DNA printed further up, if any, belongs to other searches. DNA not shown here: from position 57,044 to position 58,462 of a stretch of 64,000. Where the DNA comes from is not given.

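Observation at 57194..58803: Translationally coupled DUF262 (ParB-like) + HEPN (R-x4-H) two-gene module: candidate defence or abortive-infection system with no experimental characterisation known to me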

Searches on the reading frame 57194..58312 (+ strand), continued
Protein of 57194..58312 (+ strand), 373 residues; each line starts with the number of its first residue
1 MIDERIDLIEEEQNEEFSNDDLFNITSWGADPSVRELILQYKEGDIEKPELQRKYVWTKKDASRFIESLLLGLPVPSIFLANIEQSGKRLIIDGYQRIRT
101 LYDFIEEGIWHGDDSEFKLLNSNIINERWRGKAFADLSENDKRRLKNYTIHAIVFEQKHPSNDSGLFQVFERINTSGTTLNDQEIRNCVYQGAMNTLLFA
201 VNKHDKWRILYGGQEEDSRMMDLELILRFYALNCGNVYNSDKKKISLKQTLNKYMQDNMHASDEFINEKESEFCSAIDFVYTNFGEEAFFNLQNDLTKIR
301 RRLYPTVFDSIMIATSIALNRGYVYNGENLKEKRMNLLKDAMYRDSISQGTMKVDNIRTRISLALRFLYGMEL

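Call 25: search_protein_families(library=padloc, proteins=[L005:52-1170:+, L005:1180-1752:+, L006:3974-5068:+, L006:5072-5611:+, L007:3479-5041:+, L007:5041-5529:+, L001:7122-7607:+, L004:7128-7610:+], max_evalue=0.01)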
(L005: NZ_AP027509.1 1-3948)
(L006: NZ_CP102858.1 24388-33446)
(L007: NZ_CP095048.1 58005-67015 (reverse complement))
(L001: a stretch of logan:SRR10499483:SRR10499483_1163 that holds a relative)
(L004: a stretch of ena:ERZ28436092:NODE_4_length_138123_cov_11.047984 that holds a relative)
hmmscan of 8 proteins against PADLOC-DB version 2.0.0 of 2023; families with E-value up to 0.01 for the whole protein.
L005:52-1170:+ (373 aa): 9 families
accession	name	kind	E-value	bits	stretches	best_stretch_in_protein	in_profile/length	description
PDLC03877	NsnA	-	1.2e-64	217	1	24-366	43-377/385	-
PDLC04027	PD-T4-2_A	-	4.3e-50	168.8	1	37-363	43-356/363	-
PDLC03418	REase_II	-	2e-14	51.5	1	38-194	25-163/372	Type II restriction enzyme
PDLC04151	HEC-05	-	6.2e-10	36.4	1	31-107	25-98/600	-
PDLC04150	HEC-05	-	1.8e-08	31.7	1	31-96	7-72/583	-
PDLC04155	HEC-06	-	0.00075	16.1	1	43-100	18-83/562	-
PDLC04157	HEC-06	-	0.0015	15.2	1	34-139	11-124/558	-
PDLC04709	PDC-M55C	-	0.0017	15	0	37-86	20-69/554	-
PDLC02792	SspE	-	0.0028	14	0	46-73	24-51/771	SspE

L005:1180-1752:+ (191 aa): 1 family
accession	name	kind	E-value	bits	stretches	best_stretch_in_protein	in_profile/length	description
PDLC04028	PD-T4-2_B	-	0.00044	18.3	1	16-134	10-131/168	-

L006:3974-5068:+ (365 aa): 23 families
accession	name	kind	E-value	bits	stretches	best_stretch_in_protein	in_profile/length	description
PDLC03877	NsnA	-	3.5e-68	228.6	1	9-360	23-379/385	-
PDLC04027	PD-T4-2_A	-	7.1e-42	141.7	1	52-360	54-361/363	-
PDLC03418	REase_II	-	6.5e-13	46.5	1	44-205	27-165/372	Type II restriction enzyme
PDLC04151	HEC-05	-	1.2e-10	38.8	1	38-82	27-71/600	-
PDLC04150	HEC-05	-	7.1e-08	29.7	1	40-91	11-63/583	-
PDLC04709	PDC-M55C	-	1.3e-07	28.6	1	28-89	6-67/554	-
PDLC04157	HEC-06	-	1.7e-07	28.2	1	40-110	12-90/558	-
PDLC02792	SspE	-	3.1e-07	27.1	1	50-78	23-51/771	SspE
PDLC04154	HEC-06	-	3.3e-06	24.1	1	47-105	20-85/569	-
PDLC04155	HEC-06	-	3.9e-05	20.4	1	44-106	14-84/562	-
PDLC02687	Orf5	-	0.00016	18.6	1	47-105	14-79/543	Orf5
PDLC02686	Orf5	-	0.00016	18.4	1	46-104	16-88/566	Orf5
PDLC02783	SspE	-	0.00021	17.7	1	35-78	11-52/793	SspE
PDLC04036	PD-T4-4_B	-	0.00029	18.8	1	134-217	16-99/203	-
PDLC02695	Orf5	-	0.00032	17.2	0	32-72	3-41/601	Orf5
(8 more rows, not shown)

L006:5072-5611:+ (180 aa): 0 families

L007:3479-5041:+ (521 aa): 16 families
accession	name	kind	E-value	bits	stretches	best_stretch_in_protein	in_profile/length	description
PDLC03877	NsnA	-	3.7e-64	215.4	1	194-512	49-380/385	-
PDLC04027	PD-T4-2_A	-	3.5e-54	182.3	1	209-512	52-362/363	-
PDLC04151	HEC-05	-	3.3e-09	34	1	188-244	18-73/600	-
PDLC04155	HEC-06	-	6.3e-07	26.2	1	199-267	10-86/562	-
PDLC03418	REase_II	-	4.6e-06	24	1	210-352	33-162/372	Type II restriction enzyme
PDLC04150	HEC-05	-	1e-05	22.6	1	195-241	7-53/583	-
PDLC04157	HEC-06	-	1.2e-05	22.1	1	196-264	9-85/558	-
PDLC02792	SspE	-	6.3e-05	19.5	1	208-237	22-51/771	SspE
PDLC02700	Orf5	-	0.00014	18.8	0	322-371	197-244/555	Orf5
PDLC02695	Orf5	-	0.00021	17.8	0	208-232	18-42/601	Orf5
PDLC04154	HEC-06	-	0.00028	17.7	1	208-265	22-86/569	-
PDLC04709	PDC-M55C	-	0.00029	17.6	1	198-252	17-70/554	-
PDLC02786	SspE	-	0.00053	16.4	0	210-237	24-51/766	SspE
PDLC02687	Orf5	-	0.0017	15.2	0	208-264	16-79/543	Orf5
PDLC04156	HEC-06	-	0.0023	14.6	1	209-265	20-85/562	-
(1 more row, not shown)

L007:5041-5529:+ (163 aa): 1 family
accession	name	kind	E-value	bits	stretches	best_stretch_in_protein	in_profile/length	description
PDLC01834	CARF2--CARF_HEPN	-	0.0048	13.7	0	99-127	343-373/404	-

L001:7122-7607:+ (162 aa): 4 families
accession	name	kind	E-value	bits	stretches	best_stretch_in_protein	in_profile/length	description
PDLC04028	PD-T4-2_B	-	1.5e-06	26.4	1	14-136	8-133/168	-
PDLC01687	Csx1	-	0.0043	15.1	1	94-133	85-125/152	Csx1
PDLC01824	CARF2--CARF_HEPN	-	0.0047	14.5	1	85-151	305-366/376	-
PDLC04030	PD-T4-2_B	-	0.0053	14.1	1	14-63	8-57/294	-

L004:7128-7610:+ (161 aa): 2 families
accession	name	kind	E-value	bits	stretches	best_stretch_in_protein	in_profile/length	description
PDLC04028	PD-T4-2_B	-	3.2e-06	25.3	1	34-136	28-134/168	-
PDLC01824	CARF2--CARF_HEPN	-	0.00057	17.5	1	79-152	297-368/376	-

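Call 31: search_protein_families(library=padloc, proteins=[L008:4840-6000:+, L008:6008-6553:+], max_evalue=0.001)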
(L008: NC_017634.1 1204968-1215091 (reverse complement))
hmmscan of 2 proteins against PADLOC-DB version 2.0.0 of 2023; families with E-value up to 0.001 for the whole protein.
L008:4840-6000:+ (387 aa): 19 families
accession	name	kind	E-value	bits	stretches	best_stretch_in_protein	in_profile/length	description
PDLC03877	NsnA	-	2e-59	199.8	1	13-385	32-380/385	-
PDLC04027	PD-T4-2_A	-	7.2e-39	131.9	2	148-384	122-361/363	-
PDLC04150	HEC-05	-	7.9e-13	46.1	1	33-82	9-58/583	-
PDLC04151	HEC-05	-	1.9e-12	44.7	1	31-83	25-77/600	-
PDLC04157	HEC-06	-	1.3e-10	38.5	1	31-107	8-92/558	-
PDLC02786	SspE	-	1.5e-10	38.1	0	41-73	19-51/766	SspE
PDLC04154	HEC-06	-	1.8e-10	38.1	1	42-150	20-129/569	-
PDLC02695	Orf5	-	2.9e-08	30.5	1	40-112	14-103/601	Orf5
PDLC04155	HEC-06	-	3.4e-08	30.4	1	31-107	6-90/562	-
PDLC02687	Orf5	-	4.4e-08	30.3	1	43-108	15-87/543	Orf5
PDLC03418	REase_II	-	5e-08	30.5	1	48-133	35-115/372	Type II restriction enzyme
PDLC02792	SspE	-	2.6e-07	27.4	1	45-73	23-51/771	SspE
PDLC04709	PDC-M55C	-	4e-07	27.1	1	29-85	12-68/554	-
PDLC02686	Orf5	-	5e-07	26.6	1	43-103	18-92/566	Orf5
PDLC02701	Orf5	-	4.4e-06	23.4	0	40-66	14-40/596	Orf5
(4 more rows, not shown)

L008:6008-6553:+ (182 aa): 3 families
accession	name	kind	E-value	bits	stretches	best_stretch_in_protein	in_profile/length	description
PDLC01804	CARF1--CARF_HEPN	-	7.7e-06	23.1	1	76-148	307-377/422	-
PDLC04028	PD-T4-2_B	-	0.0002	19.4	1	32-151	23-141/168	-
PDLC01828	CARF2--CARF_HEPN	-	0.00064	17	1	67-160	293-383/394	-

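Call 32: search_protein_families(library=pfam, proteins=[L008:4840-6000:+, L008:6008-6553:+, L005:1180-1752:+, L006:5072-5611:+, L007:5041-5529:+, L007:3479-5041:+], max_evalue=0.01)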
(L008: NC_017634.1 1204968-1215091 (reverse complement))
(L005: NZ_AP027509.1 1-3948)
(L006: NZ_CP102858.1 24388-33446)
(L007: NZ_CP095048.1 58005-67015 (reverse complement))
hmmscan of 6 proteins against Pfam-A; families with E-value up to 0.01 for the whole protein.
L008:4840-6000:+ (387 aa): 1 family
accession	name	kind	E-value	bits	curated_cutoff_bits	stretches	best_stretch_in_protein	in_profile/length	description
PF03235.19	GmrSD_N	-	1.7e-35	123.4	33.2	1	36-217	3-198/199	GmrSD restriction endonuclease, N-terminal domain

L008:6008-6553:+ (182 aa): 1 family
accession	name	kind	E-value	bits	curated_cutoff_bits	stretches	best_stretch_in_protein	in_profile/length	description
PF18735.6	HEPN_RiboL-PSP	-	1.6e-13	51.5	28.4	1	24-170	15-187/191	RiboL-PSP-HEPN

L005:1180-1752:+ (191 aa): 3 families
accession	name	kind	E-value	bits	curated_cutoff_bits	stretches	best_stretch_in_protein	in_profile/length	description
PF18735.6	HEPN_RiboL-PSP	-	5.3e-18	66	28.4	1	10-160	3-188/191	RiboL-PSP-HEPN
PF18739.6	HEPN_Apea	-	0.004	18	24.4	1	52-156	24-124/136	Apea-like HEPN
PF18730.6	HEPN_Cthe2314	-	0.0052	17.2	27.1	0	67-152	62-142/174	Cthe_2314-like HEPN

L006:5072-5611:+ (180 aa): 1 family
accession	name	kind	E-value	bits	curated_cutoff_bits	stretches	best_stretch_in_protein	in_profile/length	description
PF18735.6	HEPN_RiboL-PSP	-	2.9e-13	50.6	28.4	1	8-179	5-189/191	RiboL-PSP-HEPN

L007:5041-5529:+ (163 aa): 2 families
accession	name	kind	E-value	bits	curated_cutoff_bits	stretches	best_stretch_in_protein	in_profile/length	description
PF18735.6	HEPN_RiboL-PSP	-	8.5e-13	49.1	28.4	1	24-150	23-189/191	RiboL-PSP-HEPN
PF18737.6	HEPN_MAE_28990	-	0.0016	19.1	26.8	1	65-125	117-176/211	MAE_28990/MAE_18760-like HEPN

L007:3479-5041:+ (521 aa): 2 families
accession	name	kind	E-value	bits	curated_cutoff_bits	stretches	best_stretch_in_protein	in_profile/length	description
PF20296.3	MTaX1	-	1.6e-28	99.9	25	1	47-152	2-110/111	Methylase-associated X1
PF03235.19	GmrSD_N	-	3.5e-27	96.2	33.2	1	204-348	7-198/199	GmrSD restriction endonuclease, N-terminal domain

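Call 48: predict_structure(alignment_id=A2)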
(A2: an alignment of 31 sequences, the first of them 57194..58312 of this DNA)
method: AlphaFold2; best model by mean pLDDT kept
length: 373 residues; sequences in the alignment: 31
mean_pLDDT: 79.9   pTM: 0.58
mean pLDDT of the five models: 79.9, 79.0, 78.5, 76.6, 63.0
residues with pLDDT >= 90: 167; 70-90: 115; 50-70: 34; < 50: 57
segments of 3 or more residues with pLDDT < 50: 1-29, 51-53, 158-164, 173-177, 182-190
pLDDT, mean of each block of 10 residues (from residue 1): 41 41 42 84 76 66 92 77 69 81 93 91 92 95 89 57 49 48 48 77 95 79 90 91 82 77 93 98 95 88 93 97 93 96 90 92 97 94
secondary structure, 60 per line:
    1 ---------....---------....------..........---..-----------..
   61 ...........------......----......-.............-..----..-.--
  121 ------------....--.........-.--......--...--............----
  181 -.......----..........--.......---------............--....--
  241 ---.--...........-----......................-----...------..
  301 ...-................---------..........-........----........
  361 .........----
elements in order: H10-13 E23-26 H34-42 H59-71 E78-83 E88-93 H95-107 H139-147 E152-157 H165-176 H182-188 H193-202 H205-211 H221-232 H235-238 H247-257 H263-284 E290-292 E299-303 H305-320 H330-339 H341-348 H354-369

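Call 53: search_solved_structures(query=A2, max_evalue=0.1)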
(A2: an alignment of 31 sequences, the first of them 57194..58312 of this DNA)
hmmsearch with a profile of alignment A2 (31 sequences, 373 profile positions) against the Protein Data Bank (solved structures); distinct sequences matched with E-value up to 0.1: 4.
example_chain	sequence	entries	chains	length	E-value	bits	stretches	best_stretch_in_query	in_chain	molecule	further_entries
7p9k_A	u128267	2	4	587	0.0011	21.1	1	30-113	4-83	DUF262 domain-containing protein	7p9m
1tki_A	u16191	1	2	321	0.027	16.5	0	168-191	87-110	TITIN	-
4jnw_A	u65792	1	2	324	0.028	16.4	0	168-191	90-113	Titin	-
6ygn_A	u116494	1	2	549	0.099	14.6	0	168-191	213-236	Titin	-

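Call 55: fold_search(model_id=the predicted structure, library=pdb)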
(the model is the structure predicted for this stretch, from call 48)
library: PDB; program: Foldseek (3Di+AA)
matches with E <= 10: 283; with E <= 0.001: 1
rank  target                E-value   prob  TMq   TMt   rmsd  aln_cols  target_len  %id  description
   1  7p9k_A                1.9e-04  1.00  0.26  0.18  19.9       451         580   14  BrxU, GmrSD-family Type IV restriction enzyme (released 2021-12-08)
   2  7o0n_A                1.2e-01  0.38  0.15  0.28  15.6       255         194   12  Crystal structure of a ParB E93A mutant from Myxococcus xanthus bound to CDP and monothiophosphate (released 2021-09-15)
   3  6sdk_B                1.5e-01  0.47  0.17  0.29  14.4       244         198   11  Crystal structure of bacterial ParB dimer bound to CDP (released 2019-10-23)
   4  7ol9_B                2.0e-01  0.44  0.17  0.29  15.3       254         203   10  Crystal structure of C-terminally truncated Bacillus subtilis nucleoid occlusion protein (Noc) complexed to the Noc-bi (released 2022-03-09)
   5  8qa9_A                2.1e-01  0.44  0.20  0.30  12.6       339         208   10  Crystal structure of the RK2 plasmid encoded co-complex of the C-terminally truncated transcriptional repressor protei (released 2024-02-21)
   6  7bnk_A                2.2e-01  0.38  0.18  0.30  17.0       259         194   10  Crystal structure of ParB from Myxococcus xanthus bound to CDP and Monothiophosphate (released 2021-09-08)
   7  7bnr_B                2.4e-01  0.38  0.18  0.31  16.4       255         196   11  Crystal structure of a ParB Q52A mutant from Myxococcus xanthus bound to CTPyS (released 2021-09-08)
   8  7ng0                  2.5e-01  0.38  0.17  0.30  17.5       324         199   11  Crystal structure of N- and C-terminally truncated Geobacillus thermoleovorans nucleoid occlusion protein Noc (released 2021-02-17)
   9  6sdk_A                2.5e-01  0.35  0.17  0.30  15.8       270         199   11  Crystal structure of bacterial ParB dimer bound to CDP (released 2019-10-23)
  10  8qa9_B                2.7e-01  0.41  0.19  0.30  15.2       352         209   10  Crystal structure of the RK2 plasmid encoded co-complex of the C-terminally truncated transcriptional repressor protei (released 2024-02-21)
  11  7ol9_A                3.1e-01  0.35  0.17  0.30  19.4       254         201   10  Crystal structure of C-terminally truncated Bacillus subtilis nucleoid occlusion protein (Noc) complexed to the Noc-bi (released 2022-03-09)
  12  7bnr_A                3.2e-01  0.21  0.14  0.26  14.7       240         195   11  Crystal structure of a ParB Q52A mutant from Myxococcus xanthus bound to CTPyS (released 2021-09-08)
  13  9jqs_A                3.4e-01  0.09  0.12  0.13  17.3       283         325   12  Apo form of Oryza sativa solanesyl diphosphate synthase 3 (released 2025-12-17)
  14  7bnk_B                3.9e-01  0.25  0.17  0.30  17.0       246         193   10  Crystal structure of ParB from Myxococcus xanthus bound to CDP and Monothiophosphate (released 2021-09-08)
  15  8qa8_C                5.0e-01  0.18  0.15  0.26  15.9       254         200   12  Crystal structure of the C-terminally truncated transcriptional repressor protein KorB from the RK2 plasmid complexed  (released 2024-02-21)
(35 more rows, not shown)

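Call 60: find_related_loci(query=A2, collection=genome_contigs, flank=3500)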
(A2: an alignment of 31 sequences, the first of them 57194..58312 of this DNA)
Query A2 (373 aa) in genome_contigs; peptide patterns used: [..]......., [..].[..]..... (x = any residue, [..] = any of these).
308 stretches matched a pattern; 161 encode a relative of the query (tblastn E <= 1e-3); the best 80 are kept; 80 distinct loci.
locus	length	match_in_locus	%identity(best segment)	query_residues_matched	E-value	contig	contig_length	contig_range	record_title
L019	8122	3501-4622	95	1-373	0e+0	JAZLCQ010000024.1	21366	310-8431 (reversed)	MAG: Alistipes sp. isolate T1900045048_TC20190041.MAGScoT_cleanbin_000034 SGB_4511_k141_3365892, whole genome shotgun se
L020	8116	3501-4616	83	2-373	0e+0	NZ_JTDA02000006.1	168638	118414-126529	Coprobacter secundus strain 177 6, whole genome shotgun sequence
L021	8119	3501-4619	81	1-373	0e+0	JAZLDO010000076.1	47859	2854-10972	MAG: Candidatus Aphodosoma sp. isolate T1900045032_TC20190025.MAGScoT_cleanbin_000031 SGB_4453_k141_478220, whole genome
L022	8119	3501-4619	80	1-373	0e+0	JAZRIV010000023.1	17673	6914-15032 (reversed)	MAG: Candidatus Egerieisoma sp. isolate T1900045470_YK20190161.MAGScoT_cleanbin_000010 SGB_7236_k141_2021168, whole geno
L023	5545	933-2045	74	3-373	0e+0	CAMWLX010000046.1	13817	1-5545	MAG TPA_asm: uncultured Porphyromonadaceae bacterium isolate SRR14411335_bin.4_metawrap_v1.3_MAG genome assembly, contig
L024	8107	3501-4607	72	6-373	7e-180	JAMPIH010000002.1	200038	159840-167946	MAG: Bacteroides sp. isolate NALB_7963_6 Scaffold_#2__SCF_002___200038_bp, whole genome shotgun sequence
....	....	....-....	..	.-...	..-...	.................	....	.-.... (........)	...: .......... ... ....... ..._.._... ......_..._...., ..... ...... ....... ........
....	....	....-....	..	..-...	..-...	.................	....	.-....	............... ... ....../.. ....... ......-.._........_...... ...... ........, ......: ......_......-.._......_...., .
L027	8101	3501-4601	59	6-373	1e-134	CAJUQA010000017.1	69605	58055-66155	MAG TPA_asm: uncultured Odoribacter sp. isolate MGBC152178 genome assembly, contig: MGBC152178.17, whole genome shotgun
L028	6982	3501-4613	54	2-372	2e-127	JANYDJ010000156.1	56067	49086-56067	MAG: Flavobacteriaceae bacterium isolate 336R_metabinner_54 336R_k141_2408893, whole genome shotgun sequence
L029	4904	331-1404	57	15-371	3e-127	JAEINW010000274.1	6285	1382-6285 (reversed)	MAG: Salinivirgaceae bacterium isolate MAG14 NODE_4338_length_6285_cov_5.117751, whole genome shotgun sequence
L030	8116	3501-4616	54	1-372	4e-126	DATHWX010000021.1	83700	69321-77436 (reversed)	MAG TPA_asm: Methylotenera sp. isolate SMAG_U16170 k141_442512, whole genome shotgun sequence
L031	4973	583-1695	55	1-371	1e-126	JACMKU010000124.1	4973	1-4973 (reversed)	MAG: Chitinophagaceae bacterium isolate ES-bin-252 ES-bin-252-contig-k141_7784830, whole genome shotgun sequence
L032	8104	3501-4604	55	6-373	4e-125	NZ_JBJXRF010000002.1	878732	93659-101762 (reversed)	Polaribacter sp. MF5-112 NODE_2_length_878732_cov_1334.077658, whole genome shotgun sequence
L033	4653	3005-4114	54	2-371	3e-126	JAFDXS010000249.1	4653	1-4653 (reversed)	MAG: Bacteroidetes bacterium isolate SZAS-30 LIN-660__249__length-4653, whole genome shotgun sequence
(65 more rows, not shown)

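Call 79: search_protein_families(library=phrogs, proteins=[window:57194-58312:+], max_evalue=0.001)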
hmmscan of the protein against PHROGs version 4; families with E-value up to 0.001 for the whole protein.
window:57194-58312:+ (373 aa): 3 families
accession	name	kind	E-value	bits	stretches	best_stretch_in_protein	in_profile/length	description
phrog_2598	-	unknown function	2.9e-68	231.5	1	11-368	11-349/352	-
phrog_1583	-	unknown function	3e-22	79.9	1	34-189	26-172/417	-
phrog_26759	-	unknown function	5.3e-14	52.4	1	42-196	19-178/593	-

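Call 85: find_related_loci(query=A2, collection=viral_contigs, flank=3000)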
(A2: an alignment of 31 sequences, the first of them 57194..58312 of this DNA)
Query A2 (373 aa) in viral_contigs; peptide patterns used: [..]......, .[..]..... (x = any residue, [..] = any of these).
166 stretches matched a pattern; 8 encode a relative of the query (tblastn E <= 1e-3); 8 distinct loci.
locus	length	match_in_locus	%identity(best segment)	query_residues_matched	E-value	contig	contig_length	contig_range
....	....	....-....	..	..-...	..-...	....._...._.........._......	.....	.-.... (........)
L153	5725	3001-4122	54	3-372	2e-123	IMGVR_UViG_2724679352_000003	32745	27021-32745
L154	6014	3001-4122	50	3-372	1e-119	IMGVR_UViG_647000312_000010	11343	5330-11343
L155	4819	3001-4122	50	3-372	1e-119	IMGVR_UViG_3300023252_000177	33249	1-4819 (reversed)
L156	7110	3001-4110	50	7-372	2e-113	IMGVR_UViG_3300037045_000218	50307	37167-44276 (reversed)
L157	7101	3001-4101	50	1-370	6e-110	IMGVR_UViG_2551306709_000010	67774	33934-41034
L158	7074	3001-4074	48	9-371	1e-107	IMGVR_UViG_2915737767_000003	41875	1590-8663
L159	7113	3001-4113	48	3-369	3e-107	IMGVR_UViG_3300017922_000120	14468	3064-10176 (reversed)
